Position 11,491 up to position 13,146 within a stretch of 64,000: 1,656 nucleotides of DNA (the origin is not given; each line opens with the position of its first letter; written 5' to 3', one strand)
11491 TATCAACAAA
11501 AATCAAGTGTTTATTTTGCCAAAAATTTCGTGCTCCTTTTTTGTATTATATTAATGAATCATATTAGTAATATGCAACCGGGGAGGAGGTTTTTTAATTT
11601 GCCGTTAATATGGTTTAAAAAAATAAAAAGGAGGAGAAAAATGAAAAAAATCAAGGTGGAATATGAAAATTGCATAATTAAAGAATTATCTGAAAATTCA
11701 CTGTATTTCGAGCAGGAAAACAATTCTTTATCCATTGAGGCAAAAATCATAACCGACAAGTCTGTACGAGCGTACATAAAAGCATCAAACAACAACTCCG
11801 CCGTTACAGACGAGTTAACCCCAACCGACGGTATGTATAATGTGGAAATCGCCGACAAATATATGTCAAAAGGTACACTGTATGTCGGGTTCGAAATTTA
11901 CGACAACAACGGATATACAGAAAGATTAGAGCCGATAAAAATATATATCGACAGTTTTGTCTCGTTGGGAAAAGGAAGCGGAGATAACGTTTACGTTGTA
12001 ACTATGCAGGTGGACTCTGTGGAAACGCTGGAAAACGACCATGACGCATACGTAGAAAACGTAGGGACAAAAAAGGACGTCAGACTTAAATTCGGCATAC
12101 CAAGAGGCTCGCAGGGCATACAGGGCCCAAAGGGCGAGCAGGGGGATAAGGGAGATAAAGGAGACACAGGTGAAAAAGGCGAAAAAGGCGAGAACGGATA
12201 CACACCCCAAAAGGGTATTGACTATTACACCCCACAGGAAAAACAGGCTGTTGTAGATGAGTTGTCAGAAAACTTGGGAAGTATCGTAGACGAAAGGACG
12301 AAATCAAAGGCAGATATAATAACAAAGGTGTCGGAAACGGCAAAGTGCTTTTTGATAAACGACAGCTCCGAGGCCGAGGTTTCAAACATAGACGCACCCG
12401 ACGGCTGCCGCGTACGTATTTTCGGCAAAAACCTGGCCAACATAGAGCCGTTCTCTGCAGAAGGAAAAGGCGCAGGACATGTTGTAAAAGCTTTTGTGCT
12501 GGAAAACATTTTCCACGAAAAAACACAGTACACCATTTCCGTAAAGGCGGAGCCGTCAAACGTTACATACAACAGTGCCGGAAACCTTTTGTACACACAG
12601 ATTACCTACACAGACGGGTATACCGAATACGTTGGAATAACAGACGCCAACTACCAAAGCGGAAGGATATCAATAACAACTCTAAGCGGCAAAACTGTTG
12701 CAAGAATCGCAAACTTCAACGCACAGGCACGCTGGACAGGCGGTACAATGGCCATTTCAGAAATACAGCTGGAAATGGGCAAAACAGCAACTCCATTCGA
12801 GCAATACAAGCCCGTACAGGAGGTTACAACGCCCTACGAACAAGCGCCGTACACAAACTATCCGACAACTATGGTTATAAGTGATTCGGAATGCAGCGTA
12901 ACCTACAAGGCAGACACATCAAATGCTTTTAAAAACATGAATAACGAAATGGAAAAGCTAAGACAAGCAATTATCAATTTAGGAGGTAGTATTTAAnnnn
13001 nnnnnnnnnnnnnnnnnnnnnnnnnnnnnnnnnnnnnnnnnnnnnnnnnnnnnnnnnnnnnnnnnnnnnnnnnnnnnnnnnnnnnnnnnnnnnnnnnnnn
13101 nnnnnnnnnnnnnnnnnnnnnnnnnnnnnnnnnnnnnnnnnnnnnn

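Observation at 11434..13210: An orphan collagen-repeat tail-fibre-like gene plus an XkdX-like ORF, wedged between the glycan locus and the dcw cluster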

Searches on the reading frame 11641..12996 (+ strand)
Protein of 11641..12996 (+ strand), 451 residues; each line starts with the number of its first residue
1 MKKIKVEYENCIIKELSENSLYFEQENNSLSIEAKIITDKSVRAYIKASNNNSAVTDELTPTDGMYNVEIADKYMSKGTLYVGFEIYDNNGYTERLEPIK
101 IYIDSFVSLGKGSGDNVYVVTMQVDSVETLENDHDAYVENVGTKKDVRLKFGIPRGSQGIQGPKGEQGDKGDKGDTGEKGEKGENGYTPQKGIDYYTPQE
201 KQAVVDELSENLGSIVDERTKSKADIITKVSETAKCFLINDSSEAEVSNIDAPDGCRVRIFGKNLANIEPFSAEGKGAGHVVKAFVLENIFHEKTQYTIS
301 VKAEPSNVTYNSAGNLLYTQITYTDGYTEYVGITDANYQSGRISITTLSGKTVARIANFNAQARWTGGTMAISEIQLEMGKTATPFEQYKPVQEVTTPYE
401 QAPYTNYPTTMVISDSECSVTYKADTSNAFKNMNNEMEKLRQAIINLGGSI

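Call 4: search_protein_families(library=pfam, proteins=[window:11641-12996:+], max_evalue=1)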
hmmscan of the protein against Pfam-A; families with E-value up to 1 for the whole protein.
window:11641-12996:+ (451 aa): 1 family
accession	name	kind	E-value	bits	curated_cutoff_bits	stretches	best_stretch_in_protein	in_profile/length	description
PF01391.23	Collagen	-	3.2e-05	24.1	27.2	1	156-188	10-42/60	Collagen triple helix repeat (20 copies)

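Call 5: search_protein_families(library=phrogs, proteins=[window:11641-12996:+], max_evalue=1)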
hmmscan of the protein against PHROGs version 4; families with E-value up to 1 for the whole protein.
window:11641-12996:+ (451 aa): 49 families (the best 25 are shown)
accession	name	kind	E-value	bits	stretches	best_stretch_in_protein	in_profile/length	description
phrog_5073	-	tail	6.1e-11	43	1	155-372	332-478/519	tail fiber protein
phrog_366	-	tail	5.2e-09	37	1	155-194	177-383/474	tail fiber protein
phrog_6320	-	tail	4.9e-08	33.2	1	156-193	104-141/745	tail fiber protein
phrog_10972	-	tail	7.5e-08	33.2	1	44-186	54-187/343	tail fiber protein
phrog_1806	-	tail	3.2e-07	30.9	1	155-247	184-272/276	collagen like minor tail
phrog_21765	-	unknown function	4.5e-07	30.2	1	118-206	86-168/422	-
phrog_3904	-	tail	4.8e-07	29.4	1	149-192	668-714/1086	tail fiber protein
phrog_13892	-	tail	7.8e-07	29.5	1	155-184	56-85/676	minor tail protein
phrog_33406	-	tail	1.1e-06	28.3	1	155-192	187-224/651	tail fiber protein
phrog_32123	-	unknown function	6.5e-06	25.7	1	87-188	155-250/532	-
phrog_3449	-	tail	1.2e-05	24.7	1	129-193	15-76/549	tail collar protein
phrog_16032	-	unknown function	2.5e-05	24.8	1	152-250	226-325/331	-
phrog_38806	-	unknown function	2.8e-05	24.7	1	155-192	105-145/285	-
phrog_25888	-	unknown function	3.8e-05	24.1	1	156-187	239-270/325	-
phrog_1658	-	unknown function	3.9e-05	24.5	1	158-190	42-92/239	-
phrog_4492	-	tail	0.00014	21.2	1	295-395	880-989/1096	tail fiber protein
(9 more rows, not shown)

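Call 6: find_homologous_proteins(query=window:11641-12996:+)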
Query window:11641-12996:+ (451 aa): 999 proteins with E <= 0.001 among 8000 candidates; the best 120 are listed.
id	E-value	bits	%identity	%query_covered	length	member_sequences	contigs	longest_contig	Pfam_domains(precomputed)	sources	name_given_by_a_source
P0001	1.9e-295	997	100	100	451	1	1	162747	-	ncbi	-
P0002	2.9e-76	275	53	46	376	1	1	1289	PF01391.24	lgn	-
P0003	1.0e-75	273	61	35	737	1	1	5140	PF01391.24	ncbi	-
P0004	2.9e-74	268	57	45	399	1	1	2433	PF01391.24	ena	-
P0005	1.9e-72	262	53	44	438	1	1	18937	PF01391.24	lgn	-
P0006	7.5e-72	260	61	44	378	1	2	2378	PF01391.24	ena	-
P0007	3.3e-71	258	60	45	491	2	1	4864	PF01391.24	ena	-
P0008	4.2e-71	258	60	46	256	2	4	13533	PF01391.24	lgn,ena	-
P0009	2.5e-70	255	59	45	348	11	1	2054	PF01391.24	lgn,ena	-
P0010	3.9e-70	255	58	45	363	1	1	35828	PF01391.24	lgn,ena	-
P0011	6.4e-70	254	59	45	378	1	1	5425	PF01391.24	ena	-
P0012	1.3e-69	253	60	45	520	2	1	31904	PF01391.24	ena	-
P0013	4.5e-69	251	59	45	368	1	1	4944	PF01391.24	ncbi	-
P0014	1.8e-68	249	60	45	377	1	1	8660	-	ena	-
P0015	3.1e-68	249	55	51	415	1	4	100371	PF01391.24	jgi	-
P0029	5.9e-64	234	55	45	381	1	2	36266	PF01391.24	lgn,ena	-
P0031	7.2e-64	234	57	43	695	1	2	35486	PF01391.24,PF13472.13,PF00657.29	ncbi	-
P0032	1.1e-63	234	37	47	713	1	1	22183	PF01391.24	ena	-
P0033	5.7e-62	228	56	44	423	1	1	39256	-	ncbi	-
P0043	9.4e-55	204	54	51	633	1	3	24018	-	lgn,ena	-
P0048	5.8e-53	198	53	43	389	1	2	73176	PF01391.24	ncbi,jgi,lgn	-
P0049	1.6e-52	197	55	47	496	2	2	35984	-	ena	-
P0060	4.7e-42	162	46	41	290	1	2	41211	-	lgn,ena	-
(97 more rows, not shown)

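Call 7: search_dna_similar(query=window:11641-12993:+, collection=phages, mode=protein, max_evalue=0.001, max_rows=25)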
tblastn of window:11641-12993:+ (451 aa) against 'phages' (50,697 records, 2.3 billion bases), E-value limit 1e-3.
No match.

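Call 9: find_encoding_contigs(protein=P0001, flank=3000, max_places=3)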
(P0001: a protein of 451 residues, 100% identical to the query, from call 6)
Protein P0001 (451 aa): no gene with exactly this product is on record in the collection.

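Call 10: find_encoding_contigs(protein=P0015, flank=10000, max_places=3)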
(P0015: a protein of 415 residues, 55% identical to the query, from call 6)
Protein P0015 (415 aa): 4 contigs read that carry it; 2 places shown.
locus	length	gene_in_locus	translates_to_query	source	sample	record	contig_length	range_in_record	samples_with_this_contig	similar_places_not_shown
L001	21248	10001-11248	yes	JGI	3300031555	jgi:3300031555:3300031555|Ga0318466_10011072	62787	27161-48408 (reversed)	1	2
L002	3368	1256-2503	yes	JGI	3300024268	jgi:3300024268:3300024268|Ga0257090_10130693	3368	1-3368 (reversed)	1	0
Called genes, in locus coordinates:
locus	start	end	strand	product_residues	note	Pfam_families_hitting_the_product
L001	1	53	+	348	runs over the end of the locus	PF02912:Phe_tRNA-synt_N, PF01409:tRNA-synt_2d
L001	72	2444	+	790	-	PF01588:tRNA_bind, PF03483:B3_4, PF03484:B5, PF17759:tRNA_synthFbeta, PF03147:FDX-ACB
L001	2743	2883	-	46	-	-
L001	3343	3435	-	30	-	-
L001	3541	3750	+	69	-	-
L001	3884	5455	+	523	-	PF05133:SPP1_portal (weak), PF16510:P22_portal, PF23899:SU10_portal (weak)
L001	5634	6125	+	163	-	-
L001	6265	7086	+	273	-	-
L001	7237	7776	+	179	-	-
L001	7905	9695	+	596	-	-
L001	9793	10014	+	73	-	-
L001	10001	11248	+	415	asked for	PF01391:Collagen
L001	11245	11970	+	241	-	-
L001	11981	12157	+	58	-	-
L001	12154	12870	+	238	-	PF07833:Cu_amine_oxidN1, PF14220:DUF4329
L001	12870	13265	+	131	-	PF05105:Phage_holin_4_1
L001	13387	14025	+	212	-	PF01510:Amidase_2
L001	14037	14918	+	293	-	-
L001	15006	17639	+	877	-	PF12639:Colicin-DNase, PF14414:WHH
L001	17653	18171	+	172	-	PF14567:SUKH_5, PF09346:SMI1_KNR4, PF14568:SUKH_6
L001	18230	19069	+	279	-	-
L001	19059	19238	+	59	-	-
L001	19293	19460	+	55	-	-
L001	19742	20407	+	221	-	PF14411:LHH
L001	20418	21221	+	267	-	PF14567:SUKH_5, PF09346:SMI1_KNR4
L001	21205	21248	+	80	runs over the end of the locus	PF14411:LHH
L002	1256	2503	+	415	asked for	PF01391:Collagen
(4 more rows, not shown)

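Call 11: find_encoding_contigs(protein=P0048, flank=10000, max_places=3)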
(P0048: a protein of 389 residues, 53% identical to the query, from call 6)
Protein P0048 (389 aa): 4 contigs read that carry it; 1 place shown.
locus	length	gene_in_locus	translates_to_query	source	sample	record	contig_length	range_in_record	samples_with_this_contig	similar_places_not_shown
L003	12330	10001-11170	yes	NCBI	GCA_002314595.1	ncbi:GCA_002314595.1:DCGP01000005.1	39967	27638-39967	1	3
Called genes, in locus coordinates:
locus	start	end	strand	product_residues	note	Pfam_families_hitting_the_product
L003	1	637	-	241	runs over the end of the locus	-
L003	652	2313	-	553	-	PF03485:Arg_tRNA_synt_N, PF00750:tRNA-synt_1d, PF05746:DALR_1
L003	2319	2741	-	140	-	PF09148:DUF1934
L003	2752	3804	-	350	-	PF01071:GARS_A (faint), PF01820:Dala_Dala_lig_N, PF02222:ATP-grasp, PF02786:CPSase_L_D2, PF07478:Dala_Dala_lig_C, PF08443:RimK (weak)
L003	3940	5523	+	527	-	PF02310:B12-binding, PF04055:Radical_SAM, PF13311:DUF4080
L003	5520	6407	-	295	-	PF01569:PAP2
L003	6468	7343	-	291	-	PF00198:2-oxoacid_dh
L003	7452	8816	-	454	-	PF00206:Lyase_1, PF10415:FumaraseC_C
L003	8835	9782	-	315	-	PF00056:Ldh_1_N, PF02056:Glyco_hydro_4 (faint), PF02866:Ldh_1_C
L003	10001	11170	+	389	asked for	PF01391:Collagen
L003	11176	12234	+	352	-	-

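Call 44: search_protein_families(library=pfam, proteins=[L001:11981-12154:+, L001:11245-11967:+, L001:12154-12867:+], max_evalue=0.1)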
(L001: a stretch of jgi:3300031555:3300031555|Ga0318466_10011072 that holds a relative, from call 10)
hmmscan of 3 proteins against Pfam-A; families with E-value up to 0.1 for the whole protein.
L001:11981-12154:+ (58 aa): 1 family
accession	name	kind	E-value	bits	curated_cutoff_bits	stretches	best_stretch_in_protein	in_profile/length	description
PF14511.12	RE_EcoO109I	-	0.059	13.6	22.5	1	16-56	144-182/198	Type II restriction endonuclease EcoO109I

L001:11245-11967:+ (241 aa): 0 families

L001:12154-12867:+ (238 aa): 3 families
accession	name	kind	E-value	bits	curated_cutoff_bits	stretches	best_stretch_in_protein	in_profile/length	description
PF07833.16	Cu_amine_oxidN1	-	1.5e-16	60.7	24.2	1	2-57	53-108/108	Copper amine oxidase N-terminal domain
PF14220.11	DUF4329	-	4.3e-10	40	28.6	1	69-177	2-113/116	Domain of unknown function (DUF4329)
PF03478.24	Beta-prop_KIB1-4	-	0.00084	19.4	27.4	1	108-186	78-152/242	KIB1-4 beta-propeller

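Call 49: search_protein_families(library=phrogs, proteins=[L001:3884-5452:+, L001:5634-6122:+, L001:6265-7083:+, L001:7237-7773:+, L001:7905-9692:+, L001:9793-10011:+, L001:11245-11967:+, L001:11981-12154:+, L001:14037-14915:+, L001:3541-3747:+], max_evalue=0.001)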
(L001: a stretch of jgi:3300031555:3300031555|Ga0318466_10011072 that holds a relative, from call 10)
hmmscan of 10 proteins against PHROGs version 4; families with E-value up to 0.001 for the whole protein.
L001:3884-5452:+ (523 aa): 3 families
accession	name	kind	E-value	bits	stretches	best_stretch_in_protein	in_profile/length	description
phrog_156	-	head and packaging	2.3e-38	133.1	1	12-520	16-570/681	portal protein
phrog_332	-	connector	9.7e-13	48.3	1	105-405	118-410/560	head-tail adaptor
phrog_1216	-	head and packaging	2.5e-08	33.9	1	134-473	206-548/714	portal protein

L001:5634-6122:+ (163 aa): 2 families
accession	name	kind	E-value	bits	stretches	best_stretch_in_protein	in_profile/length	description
phrog_2303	-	head and packaging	1.3e-05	26.1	1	5-67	37-98/219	head scaffolding protein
phrog_233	-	head and packaging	0.00013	23.7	1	6-55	7-55/161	head scaffolding protein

L001:6265-7083:+ (273 aa): 2 families
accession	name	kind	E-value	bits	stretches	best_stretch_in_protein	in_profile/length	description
phrog_267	-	head and packaging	4.6e-43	148.9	1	3-272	37-328/410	major head protein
phrog_283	-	head and packaging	1e-09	39.2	1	4-208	3-216/385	major head protein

L001:7237-7773:+ (179 aa): 1 family
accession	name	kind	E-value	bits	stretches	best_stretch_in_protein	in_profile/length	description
phrog_13046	-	unknown function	8.9e-13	49.4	1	14-169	25-178/193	-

L001:7905-9692:+ (596 aa): 1 family
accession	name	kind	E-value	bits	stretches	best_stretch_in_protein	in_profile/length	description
phrog_511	-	head and packaging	3.3e-33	116.1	1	288-574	564-851/862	internal virion protein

L001:9793-10011:+ (73 aa): 0 families

L001:11245-11967:+ (241 aa): 0 families

L001:11981-12154:+ (58 aa): 0 families

L001:14037-14915:+ (293 aa): 0 families

L001:3541-3747:+ (69 aa): 0 families

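Call 74: find_encoding_contigs(protein=P0031, flank=8000, max_places=1)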
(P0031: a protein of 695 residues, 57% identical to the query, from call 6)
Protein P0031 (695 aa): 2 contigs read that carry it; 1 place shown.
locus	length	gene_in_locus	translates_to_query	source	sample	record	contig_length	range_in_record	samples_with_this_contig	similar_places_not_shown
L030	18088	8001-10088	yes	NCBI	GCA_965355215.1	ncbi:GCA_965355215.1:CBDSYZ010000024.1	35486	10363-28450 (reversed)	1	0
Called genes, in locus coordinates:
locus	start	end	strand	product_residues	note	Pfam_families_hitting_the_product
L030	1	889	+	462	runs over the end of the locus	PF02952:Fucose_iso_C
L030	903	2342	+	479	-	PF00370:FGGY_N, PF02782:FGGY_C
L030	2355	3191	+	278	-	PF01116:F_bP_aldolase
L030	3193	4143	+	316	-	PF00248:Aldo_ket_red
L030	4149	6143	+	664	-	PF02065:Melibiase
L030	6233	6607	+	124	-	PF00872:Transposase_mut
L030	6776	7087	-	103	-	-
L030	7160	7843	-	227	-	-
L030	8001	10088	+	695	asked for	PF01391:Collagen (weak), PF00657:Lipase_GDSL, PF13472:Lipase_GDSL_2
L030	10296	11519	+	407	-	PF00155:Aminotran_1_2, PF01041:DegT_DnrJ_EryC1, PF01053:Cys_Met_Meta_PP (faint)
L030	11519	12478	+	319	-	PF00551:Formyl_trans_N, PF02911:Formyl_trans_C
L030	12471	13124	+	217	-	PF02585:PIG-L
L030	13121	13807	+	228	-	PF02397:Bac_transf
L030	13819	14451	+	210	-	PF13527:Acetyltransf_9 (faint), PF13673:Acetyltransf_10, PF00583:Acetyltransf_1, PF13508:Acetyltransf_7, PF08445:FR47 (weak)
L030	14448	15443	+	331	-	PF13641:Glyco_tranf_2_3, PF00535:Glycos_transf_2, PF10111:Glyco_tranf_2_2 (weak)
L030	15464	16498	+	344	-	PF00534:Glycos_transf_1, PF13692:Glyco_trans_1_4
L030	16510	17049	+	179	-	PF25084:LbH_EIF2B (weak), PF25087:GMPPB_C (faint), PF00132:Hexapep, PF14602:Hexapep_2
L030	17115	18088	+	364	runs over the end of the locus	PF13439:Glyco_transf_4 (weak), PF00534:Glycos_transf_1, PF13692:Glyco_trans_1_4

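Call 75: find_encoding_contigs(protein=P0029, flank=8000, max_places=1)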
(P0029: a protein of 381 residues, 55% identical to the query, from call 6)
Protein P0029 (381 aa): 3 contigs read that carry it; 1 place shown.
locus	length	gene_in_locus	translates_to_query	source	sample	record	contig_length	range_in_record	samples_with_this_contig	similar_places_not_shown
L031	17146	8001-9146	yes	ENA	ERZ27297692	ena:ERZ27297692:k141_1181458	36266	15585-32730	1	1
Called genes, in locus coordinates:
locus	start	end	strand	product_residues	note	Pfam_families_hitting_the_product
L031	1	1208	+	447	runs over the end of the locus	PF03237:Terminase_6N, PF04466:Terminase_3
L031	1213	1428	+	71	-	-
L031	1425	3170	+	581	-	PF16510:P22_portal, PF23899:SU10_portal (faint)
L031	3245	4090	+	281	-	-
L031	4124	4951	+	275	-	-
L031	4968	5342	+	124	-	-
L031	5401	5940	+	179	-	-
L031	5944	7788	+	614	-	-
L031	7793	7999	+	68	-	-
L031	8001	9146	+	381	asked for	PF01391:Collagen (weak)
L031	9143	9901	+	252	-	-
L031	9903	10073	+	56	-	-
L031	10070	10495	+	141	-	PF05105:Phage_holin_4_1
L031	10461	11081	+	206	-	PF01510:Amidase_2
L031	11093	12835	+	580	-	-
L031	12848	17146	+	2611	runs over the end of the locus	?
